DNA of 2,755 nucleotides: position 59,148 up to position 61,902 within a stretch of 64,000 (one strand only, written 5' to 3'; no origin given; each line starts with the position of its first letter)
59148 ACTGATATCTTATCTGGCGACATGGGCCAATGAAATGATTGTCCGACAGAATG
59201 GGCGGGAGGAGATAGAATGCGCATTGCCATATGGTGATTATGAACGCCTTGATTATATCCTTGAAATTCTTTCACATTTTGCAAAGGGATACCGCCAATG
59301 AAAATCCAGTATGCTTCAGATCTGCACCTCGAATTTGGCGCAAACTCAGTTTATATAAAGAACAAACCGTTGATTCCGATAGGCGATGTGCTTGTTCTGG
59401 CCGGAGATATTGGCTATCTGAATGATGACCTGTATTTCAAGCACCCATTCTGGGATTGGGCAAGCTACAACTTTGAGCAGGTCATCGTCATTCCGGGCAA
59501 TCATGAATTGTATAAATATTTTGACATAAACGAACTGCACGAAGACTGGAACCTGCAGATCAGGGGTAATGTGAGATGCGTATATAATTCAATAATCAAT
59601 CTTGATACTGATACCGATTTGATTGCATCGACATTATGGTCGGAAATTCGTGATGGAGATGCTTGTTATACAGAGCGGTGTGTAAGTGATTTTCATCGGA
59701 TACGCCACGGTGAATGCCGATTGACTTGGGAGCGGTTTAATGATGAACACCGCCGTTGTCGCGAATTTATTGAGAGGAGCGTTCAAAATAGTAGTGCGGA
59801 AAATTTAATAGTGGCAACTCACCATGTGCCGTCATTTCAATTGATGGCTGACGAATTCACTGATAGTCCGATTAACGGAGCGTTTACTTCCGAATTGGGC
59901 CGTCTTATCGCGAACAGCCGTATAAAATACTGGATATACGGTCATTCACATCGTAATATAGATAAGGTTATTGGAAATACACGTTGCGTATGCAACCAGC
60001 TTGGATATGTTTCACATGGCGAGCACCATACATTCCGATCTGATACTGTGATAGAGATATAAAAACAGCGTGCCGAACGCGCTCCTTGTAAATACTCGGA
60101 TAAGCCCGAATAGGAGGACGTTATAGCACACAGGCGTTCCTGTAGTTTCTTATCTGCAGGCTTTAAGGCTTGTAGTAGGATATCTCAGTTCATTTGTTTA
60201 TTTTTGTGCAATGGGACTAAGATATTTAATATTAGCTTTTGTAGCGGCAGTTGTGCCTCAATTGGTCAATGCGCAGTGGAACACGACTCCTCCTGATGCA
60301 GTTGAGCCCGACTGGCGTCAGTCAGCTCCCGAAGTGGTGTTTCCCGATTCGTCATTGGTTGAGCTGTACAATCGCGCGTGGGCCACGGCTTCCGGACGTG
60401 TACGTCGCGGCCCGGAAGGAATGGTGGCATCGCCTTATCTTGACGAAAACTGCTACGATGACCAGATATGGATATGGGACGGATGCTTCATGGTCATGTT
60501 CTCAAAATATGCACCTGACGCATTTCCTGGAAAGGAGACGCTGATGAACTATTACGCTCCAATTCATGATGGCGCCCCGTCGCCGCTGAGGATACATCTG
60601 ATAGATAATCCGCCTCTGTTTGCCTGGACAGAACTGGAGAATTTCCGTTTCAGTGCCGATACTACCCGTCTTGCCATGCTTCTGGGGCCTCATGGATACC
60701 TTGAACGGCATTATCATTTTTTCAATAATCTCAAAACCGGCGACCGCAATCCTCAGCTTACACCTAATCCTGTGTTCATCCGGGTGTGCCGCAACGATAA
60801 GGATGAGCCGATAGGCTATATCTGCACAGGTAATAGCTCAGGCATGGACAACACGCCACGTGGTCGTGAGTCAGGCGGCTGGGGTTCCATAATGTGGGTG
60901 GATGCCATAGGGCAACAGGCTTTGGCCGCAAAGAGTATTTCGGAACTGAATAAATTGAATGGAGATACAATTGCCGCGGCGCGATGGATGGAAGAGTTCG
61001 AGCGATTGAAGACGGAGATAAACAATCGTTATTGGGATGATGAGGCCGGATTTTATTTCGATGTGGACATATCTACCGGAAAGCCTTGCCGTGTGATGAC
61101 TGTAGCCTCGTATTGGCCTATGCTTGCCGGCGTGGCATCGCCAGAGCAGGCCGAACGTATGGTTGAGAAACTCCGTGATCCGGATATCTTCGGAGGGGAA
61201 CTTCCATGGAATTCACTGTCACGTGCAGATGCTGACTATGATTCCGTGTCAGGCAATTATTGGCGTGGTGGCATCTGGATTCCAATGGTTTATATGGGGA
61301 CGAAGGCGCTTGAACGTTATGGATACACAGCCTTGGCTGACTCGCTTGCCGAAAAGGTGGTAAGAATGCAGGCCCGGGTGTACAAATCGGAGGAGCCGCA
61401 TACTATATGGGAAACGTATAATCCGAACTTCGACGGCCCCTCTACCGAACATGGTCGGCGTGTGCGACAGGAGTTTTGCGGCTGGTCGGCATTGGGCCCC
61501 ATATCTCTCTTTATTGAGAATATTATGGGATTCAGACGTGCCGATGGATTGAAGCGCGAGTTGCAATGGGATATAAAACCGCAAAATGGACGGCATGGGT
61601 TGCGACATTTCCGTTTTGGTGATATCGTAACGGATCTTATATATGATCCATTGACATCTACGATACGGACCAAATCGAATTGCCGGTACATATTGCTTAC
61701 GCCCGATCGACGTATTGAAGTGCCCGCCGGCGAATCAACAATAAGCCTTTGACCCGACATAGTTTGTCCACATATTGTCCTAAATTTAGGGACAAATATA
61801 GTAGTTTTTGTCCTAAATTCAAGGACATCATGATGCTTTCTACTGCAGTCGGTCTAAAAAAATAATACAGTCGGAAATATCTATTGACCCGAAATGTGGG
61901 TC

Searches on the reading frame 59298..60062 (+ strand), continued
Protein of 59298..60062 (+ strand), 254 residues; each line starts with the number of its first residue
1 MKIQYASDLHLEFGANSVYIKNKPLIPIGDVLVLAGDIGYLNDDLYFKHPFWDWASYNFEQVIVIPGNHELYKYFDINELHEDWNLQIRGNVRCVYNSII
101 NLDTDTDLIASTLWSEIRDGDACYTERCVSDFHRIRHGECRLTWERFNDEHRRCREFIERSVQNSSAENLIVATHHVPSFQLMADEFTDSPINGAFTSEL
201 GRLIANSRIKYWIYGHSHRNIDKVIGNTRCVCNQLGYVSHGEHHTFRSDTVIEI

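Call 109: get_annotated_region(hit=H5, flank=5000)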
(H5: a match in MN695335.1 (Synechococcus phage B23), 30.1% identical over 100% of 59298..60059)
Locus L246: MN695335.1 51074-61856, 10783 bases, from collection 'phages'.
description: Synechococcus phage B23, complete genome.
organism: Synechococcus phage B23 (NCBI taxid 2674977)
taxonomy: Viruses; Duplodnaviria; Heunggongvirae; Uroviricota; Caudoviricetes; Kyanoviridae
host: Synechoccus sp.; source: -; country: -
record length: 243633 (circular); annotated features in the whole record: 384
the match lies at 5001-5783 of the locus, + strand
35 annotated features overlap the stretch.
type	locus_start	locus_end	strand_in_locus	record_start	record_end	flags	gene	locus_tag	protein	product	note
CDS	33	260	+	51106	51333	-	-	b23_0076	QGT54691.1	hypothetical protein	gp76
CDS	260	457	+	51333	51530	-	-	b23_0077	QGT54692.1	hypothetical protein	gp77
CDS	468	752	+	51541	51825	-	-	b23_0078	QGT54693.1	hypothetical protein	gp78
CDS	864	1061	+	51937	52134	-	-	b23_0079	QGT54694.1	hypothetical protein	gp79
CDS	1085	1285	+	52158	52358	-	-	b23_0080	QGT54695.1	hypothetical protein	gp80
CDS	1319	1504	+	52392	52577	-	-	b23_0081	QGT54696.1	hypothetical protein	gp81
CDS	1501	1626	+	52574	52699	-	-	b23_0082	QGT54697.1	hypothetical protein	gp82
CDS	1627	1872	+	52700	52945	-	-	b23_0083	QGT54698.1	hypothetical protein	gp83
CDS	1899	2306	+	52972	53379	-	-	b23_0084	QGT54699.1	hypothetical protein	gp84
CDS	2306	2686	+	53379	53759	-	-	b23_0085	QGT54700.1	hypothetical protein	gp85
CDS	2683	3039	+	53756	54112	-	-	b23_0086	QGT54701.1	hypothetical protein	gp86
CDS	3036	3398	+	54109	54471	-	-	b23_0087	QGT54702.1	hypothetical protein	gp87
CDS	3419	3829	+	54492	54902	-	-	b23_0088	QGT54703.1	hypothetical protein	gp88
CDS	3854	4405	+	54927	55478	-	-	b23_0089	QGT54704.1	hypothetical protein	gp89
CDS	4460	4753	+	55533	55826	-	-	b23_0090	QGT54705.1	hypothetical protein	gp90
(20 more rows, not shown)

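Call 110: get_annotated_region(hit=H7, flank=5000)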
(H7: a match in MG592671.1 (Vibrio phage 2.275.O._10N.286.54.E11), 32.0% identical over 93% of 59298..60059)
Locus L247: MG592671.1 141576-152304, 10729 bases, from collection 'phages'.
description: Vibrio phage 2.275.O._10N.286.54.E11, partial genome.
organism: Vibrio phage 2.275.O._10N.286.54.E11 (NCBI taxid 1881285)
taxonomy: Viruses; Duplodnaviria; Heunggongvirae; Uroviricota; Caudoviricetes
host: Vibrio cyclitrophicus; source: iron chloride precipitation of 0.2um-filtered seawater, resuspended in oxalate solution; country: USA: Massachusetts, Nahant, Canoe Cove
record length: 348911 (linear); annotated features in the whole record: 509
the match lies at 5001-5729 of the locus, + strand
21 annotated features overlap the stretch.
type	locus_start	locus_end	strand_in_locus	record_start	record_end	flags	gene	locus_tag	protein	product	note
CDS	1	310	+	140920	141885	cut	-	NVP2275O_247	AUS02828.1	hypothetical protein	NVP2275O_247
CDS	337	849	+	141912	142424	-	-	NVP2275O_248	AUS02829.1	hypothetical protein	NVP2275O_248; tara_best_match:OM-RGC.v1.024177596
CDS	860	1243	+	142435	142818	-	-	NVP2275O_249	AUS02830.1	hypothetical protein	NVP2275O_249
CDS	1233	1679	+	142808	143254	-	-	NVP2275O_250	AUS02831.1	hypothetical protein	NVP2275O_250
CDS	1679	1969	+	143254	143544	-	-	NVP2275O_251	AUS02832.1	hypothetical protein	NVP2275O_251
CDS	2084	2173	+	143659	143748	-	-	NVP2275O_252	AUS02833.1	calcineurin-like phosphoesterase superfamily domain protein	NVP2275O_252; tara_best_match:OM-RGC.v1.017347846; cvp_best_match:RF_PEP_418488253; pfam:PF12850|cog:COG4186|pog:POG0157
CDS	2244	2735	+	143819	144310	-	-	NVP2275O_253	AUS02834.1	metallo-dependent phosphatase-like protein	NVP2275O_253; InterPro:IPR029052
CDS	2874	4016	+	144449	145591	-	-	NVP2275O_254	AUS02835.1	hypothetical protein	NVP2275O_254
CDS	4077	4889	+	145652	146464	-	-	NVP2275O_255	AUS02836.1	hypothetical protein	NVP2275O_255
CDS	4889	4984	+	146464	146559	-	-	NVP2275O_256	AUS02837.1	TMhelix containing protein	NVP2275O_256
CDS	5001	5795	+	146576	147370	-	-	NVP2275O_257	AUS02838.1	3',5'-cyclic AMP phosphodiesterase protein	NVP2275O_257; aclame_best_match:protein:vir:5360; tara_best_match:OM-RGC.v1.009663047; ...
CDS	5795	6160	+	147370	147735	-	-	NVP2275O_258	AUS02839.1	hypothetical protein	NVP2275O_258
CDS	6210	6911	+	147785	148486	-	-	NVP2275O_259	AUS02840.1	Clp protease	NVP2275O_259; aclame_best_match:protein:proph:180717; tara_best_match:OM-RGC.v1.014754503; ...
CDS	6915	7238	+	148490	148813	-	-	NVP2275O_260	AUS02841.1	putative house-cleaning noncanonical NTP pyrophosphatase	NVP2275O_260; tara_best_match:OM-RGC.v1.030442029; cog:COG4997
CDS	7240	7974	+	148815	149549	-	-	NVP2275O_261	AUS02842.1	hypothetical protein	NVP2275O_261; tara_best_match:OM-RGC.v1.008390323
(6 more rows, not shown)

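Call 111: get_annotated_region(hit=H15, flank=5000)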
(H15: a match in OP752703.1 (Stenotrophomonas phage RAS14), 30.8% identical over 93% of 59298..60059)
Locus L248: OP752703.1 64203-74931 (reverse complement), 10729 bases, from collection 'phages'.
description: Stenotrophomonas phage RAS14, complete genome.
organism: Stenotrophomonas phage RAS14 (NCBI taxid 2996120)
taxonomy: Viruses; Duplodnaviria; Heunggongvirae; Uroviricota; Caudoviricetes
host: Stenotrophomonas maltophilia; source: sewage; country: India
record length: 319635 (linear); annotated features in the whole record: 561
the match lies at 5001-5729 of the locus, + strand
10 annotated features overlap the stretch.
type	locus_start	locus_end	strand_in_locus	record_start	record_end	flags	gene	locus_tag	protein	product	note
CDS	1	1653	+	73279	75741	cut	-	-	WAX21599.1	ribonucleotide reductase of class Ia (aerobic), alpha subunit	-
CDS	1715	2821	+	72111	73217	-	-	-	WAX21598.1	ribonucleotide reductase of class Ia (aerobic), beta subunit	-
CDS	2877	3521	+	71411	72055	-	-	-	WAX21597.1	hypothetical protein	-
CDS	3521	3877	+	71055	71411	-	-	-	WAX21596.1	hypothetical protein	-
CDS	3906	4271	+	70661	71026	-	-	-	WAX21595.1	hypothetical protein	-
CDS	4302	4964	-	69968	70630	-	-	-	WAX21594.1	hypothetical protein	-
CDS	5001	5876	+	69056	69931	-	-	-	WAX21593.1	Ser/Thr protein phosphatase family protein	-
CDS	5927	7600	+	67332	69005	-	-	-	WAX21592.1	hypothetical protein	-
CDS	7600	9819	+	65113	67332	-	-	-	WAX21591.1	hypothetical protein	-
CDS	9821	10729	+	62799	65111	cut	-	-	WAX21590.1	hypothetical protein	-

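Call 112: get_annotated_region(hit=H16, flank=5000)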
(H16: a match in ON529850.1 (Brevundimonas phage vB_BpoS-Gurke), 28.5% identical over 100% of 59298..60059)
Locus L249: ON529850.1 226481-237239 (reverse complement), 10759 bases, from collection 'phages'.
description: Brevundimonas phage vB_BpoS-Gurke, complete genome.
organism: Brevundimonas phage vB_BpoS-Gurke (NCBI taxid 2948599)
taxonomy: Viruses; Duplodnaviria; Heunggongvirae; Uroviricota; Caudoviricetes; Dolichocephalovirinae
host: Brevundimonas pondensis LVF1; source: sewage; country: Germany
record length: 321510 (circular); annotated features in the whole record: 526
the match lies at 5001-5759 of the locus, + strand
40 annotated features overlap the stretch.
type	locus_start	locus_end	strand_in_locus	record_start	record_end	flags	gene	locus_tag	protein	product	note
tRNA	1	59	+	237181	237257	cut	-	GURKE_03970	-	tRNA-Gly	-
tRNA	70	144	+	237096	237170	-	-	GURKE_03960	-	tRNA-Gly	-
CDS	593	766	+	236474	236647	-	-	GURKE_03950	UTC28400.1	hypothetical protein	-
tRNA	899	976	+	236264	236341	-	-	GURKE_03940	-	tRNA-Glu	-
tRNA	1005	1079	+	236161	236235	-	-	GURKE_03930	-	tRNA-Asp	-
CDS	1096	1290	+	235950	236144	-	-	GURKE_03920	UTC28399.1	hypothetical protein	-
CDS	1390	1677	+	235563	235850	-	-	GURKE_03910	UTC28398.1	hypothetical protein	-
tRNA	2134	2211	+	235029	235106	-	-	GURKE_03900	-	tRNA-Pro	-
tRNA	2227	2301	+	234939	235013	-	-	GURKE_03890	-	tRNA-Pro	-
tRNA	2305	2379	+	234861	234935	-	-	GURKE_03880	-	tRNA-Pro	-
tRNA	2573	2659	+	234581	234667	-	-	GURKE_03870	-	tRNA-Lys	-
tRNA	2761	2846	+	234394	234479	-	-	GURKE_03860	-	tRNA-Leu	-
tRNA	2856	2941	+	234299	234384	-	-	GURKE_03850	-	tRNA-Leu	-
tRNA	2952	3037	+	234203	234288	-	-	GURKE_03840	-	tRNA-Leu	-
tRNA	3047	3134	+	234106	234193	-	-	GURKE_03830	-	tRNA-Leu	-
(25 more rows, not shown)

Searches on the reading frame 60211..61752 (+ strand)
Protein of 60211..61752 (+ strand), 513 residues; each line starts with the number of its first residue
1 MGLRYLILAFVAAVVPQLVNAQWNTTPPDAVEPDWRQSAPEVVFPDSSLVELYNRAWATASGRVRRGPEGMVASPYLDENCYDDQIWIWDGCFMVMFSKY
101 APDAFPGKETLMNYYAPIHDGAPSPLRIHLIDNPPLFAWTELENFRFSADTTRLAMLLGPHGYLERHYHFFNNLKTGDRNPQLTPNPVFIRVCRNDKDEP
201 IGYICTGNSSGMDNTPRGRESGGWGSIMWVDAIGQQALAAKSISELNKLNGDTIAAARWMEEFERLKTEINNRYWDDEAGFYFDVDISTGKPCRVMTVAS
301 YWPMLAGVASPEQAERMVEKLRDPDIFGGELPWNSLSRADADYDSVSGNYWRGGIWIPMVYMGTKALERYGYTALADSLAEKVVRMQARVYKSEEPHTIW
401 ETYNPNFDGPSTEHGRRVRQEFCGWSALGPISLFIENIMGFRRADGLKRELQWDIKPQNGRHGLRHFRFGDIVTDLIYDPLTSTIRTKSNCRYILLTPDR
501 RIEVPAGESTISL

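Call 58: find_encoding_contigs(protein=window:60211-61752:+, flank=6000, max_places=8)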
Protein window:60211-61752:+ (513 aa): 24 contigs read that carry it; 1 place shown.
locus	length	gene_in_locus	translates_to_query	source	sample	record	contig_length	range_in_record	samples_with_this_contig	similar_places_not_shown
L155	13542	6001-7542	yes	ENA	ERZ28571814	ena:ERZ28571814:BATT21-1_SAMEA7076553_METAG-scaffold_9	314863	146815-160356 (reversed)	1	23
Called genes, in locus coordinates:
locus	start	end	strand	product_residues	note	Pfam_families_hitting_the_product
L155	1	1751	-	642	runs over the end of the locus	-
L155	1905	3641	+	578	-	PF16820:PKD_3, PF00801:PKD (faint), PF06832:BiPBP_C (faint), PF16820:PKD_3 (weak)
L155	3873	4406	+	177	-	-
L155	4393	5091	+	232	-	-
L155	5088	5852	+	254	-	PF00149:Metallophos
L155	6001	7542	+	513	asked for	PF03200:Glyco_hydro_63, PF22422:MGH1-like_GH, PF01204:Trehalase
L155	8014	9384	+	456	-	PF01595:CNNM, PF00571:CBS, PF03471:CorC_HlyC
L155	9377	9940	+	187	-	PF25593:GldD_lipo (weak)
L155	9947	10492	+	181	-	-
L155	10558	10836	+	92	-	-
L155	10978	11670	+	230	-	PF00717:Peptidase_S24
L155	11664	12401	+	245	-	PF14559:TPR_19 (faint), PF13428:TPR_14 (faint)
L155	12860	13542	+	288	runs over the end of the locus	PF12541:DUF3737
